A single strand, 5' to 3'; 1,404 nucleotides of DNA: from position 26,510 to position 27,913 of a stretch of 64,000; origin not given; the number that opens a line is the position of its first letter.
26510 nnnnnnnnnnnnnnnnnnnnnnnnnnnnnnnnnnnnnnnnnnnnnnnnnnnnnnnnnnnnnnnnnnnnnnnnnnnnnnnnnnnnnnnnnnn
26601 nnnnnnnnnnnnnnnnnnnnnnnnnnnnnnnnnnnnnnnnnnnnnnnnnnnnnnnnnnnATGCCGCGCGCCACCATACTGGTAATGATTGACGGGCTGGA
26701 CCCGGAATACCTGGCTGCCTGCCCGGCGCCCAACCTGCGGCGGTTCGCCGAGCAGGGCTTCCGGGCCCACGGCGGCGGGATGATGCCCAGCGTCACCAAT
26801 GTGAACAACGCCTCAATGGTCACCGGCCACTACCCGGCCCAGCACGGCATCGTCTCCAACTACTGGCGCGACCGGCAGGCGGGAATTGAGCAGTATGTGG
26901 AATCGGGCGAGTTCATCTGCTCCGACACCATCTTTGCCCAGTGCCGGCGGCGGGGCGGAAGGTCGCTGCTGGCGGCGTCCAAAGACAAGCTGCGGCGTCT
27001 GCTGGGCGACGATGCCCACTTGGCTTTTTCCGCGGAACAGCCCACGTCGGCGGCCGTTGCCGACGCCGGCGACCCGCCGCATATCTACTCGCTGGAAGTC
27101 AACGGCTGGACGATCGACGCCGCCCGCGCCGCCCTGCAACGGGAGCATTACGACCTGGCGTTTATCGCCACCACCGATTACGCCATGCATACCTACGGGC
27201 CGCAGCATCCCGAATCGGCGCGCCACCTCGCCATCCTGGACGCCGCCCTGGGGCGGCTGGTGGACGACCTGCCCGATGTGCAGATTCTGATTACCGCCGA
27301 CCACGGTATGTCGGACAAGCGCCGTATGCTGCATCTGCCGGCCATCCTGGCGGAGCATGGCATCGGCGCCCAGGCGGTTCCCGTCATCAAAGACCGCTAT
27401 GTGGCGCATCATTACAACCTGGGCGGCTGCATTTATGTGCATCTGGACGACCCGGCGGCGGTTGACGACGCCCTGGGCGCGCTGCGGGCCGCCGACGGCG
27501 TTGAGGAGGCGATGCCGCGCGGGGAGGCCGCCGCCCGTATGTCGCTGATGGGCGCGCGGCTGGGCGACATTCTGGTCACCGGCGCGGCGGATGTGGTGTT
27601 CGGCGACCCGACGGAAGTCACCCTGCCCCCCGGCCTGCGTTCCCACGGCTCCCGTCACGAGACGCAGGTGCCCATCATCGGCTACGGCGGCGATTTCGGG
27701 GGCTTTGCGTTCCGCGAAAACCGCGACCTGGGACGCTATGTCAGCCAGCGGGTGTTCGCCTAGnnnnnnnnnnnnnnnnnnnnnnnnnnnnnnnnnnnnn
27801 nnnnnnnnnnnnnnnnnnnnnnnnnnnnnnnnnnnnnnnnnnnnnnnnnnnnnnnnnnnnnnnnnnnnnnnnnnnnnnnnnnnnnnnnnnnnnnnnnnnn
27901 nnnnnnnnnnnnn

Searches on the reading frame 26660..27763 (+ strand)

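Call 80: search_protein_families(library=pfam, proteins=[window:26660-27763:+], max_evalue=0.001)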
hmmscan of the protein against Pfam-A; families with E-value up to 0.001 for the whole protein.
window:26660-27763:+ (367 aa): 2 families
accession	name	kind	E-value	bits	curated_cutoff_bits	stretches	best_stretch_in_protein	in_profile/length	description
PF01663.27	Phosphodiest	-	1.4e-35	123.9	23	1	5-319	1-328/342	Type I phosphodiesterase / nucleotide pyrophosphatase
PF01676.23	Metalloenzyme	-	7.3e-05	22.8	24.3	1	152-220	135-205/252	Metalloenzyme superfamily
